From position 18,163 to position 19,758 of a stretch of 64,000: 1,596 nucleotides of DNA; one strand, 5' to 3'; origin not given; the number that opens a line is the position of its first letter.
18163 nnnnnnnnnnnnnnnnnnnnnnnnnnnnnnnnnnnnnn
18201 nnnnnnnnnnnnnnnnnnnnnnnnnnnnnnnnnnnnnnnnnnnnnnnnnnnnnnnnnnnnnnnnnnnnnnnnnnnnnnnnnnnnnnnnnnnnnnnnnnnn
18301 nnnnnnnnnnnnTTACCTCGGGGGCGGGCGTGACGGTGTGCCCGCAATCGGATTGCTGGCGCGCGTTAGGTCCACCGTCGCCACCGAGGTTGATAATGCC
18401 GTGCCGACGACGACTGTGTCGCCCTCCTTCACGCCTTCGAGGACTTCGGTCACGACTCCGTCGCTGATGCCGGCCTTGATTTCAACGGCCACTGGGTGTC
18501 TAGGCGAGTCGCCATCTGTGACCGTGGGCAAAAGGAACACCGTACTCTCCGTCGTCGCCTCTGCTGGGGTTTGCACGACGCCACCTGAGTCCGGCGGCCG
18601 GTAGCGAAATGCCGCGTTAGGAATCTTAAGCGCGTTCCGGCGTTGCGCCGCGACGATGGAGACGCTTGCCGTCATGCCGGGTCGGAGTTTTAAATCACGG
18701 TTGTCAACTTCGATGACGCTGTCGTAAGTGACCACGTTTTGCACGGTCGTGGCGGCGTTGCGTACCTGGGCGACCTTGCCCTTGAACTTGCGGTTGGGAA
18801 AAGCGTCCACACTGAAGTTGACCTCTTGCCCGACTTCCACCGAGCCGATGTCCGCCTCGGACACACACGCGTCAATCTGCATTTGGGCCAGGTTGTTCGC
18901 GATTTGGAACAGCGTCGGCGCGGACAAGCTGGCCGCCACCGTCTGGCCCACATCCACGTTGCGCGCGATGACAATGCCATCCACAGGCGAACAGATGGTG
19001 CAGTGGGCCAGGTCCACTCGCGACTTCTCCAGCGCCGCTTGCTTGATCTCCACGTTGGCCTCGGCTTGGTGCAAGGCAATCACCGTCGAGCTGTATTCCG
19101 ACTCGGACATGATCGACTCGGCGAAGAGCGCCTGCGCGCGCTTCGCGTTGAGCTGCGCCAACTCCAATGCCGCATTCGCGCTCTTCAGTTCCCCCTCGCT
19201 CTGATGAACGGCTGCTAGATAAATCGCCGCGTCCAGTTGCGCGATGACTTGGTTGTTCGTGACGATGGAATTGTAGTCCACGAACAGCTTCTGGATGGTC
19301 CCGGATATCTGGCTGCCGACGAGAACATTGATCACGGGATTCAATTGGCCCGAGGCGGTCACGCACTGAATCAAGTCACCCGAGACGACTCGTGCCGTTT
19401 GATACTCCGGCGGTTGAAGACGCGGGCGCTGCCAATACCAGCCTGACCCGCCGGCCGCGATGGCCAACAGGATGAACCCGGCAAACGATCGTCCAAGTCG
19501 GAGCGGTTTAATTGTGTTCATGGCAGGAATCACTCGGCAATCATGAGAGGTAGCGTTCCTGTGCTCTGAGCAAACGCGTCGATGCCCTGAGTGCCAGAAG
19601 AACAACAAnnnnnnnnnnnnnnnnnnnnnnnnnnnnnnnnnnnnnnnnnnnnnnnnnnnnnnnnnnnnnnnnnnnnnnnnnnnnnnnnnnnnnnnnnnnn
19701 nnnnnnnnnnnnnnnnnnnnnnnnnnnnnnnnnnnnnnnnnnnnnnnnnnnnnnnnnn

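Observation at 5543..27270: One bipartite promoter-like motif precedes both ECF sigma genes and four to five outward-facing operons: a candidate self-contained ECF/STK regulon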

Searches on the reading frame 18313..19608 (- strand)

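Call 6: search_protein_families(library=pfam, proteins=[window:18313-19608:-])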
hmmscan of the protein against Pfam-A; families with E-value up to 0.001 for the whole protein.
window:18313-19608:- (431 aa): 2 families
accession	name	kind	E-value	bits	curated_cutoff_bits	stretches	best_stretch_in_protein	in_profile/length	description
PF16576.10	HlyD_D23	-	3.9e-21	75.8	30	1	97-314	22-214/214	Barrel-sandwich domain of CusB or HlyD membrane-fusion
PF13437.12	HlyD_3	-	7.8e-13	49.5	22.2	1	204-311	1-106/106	HlyD family secretion protein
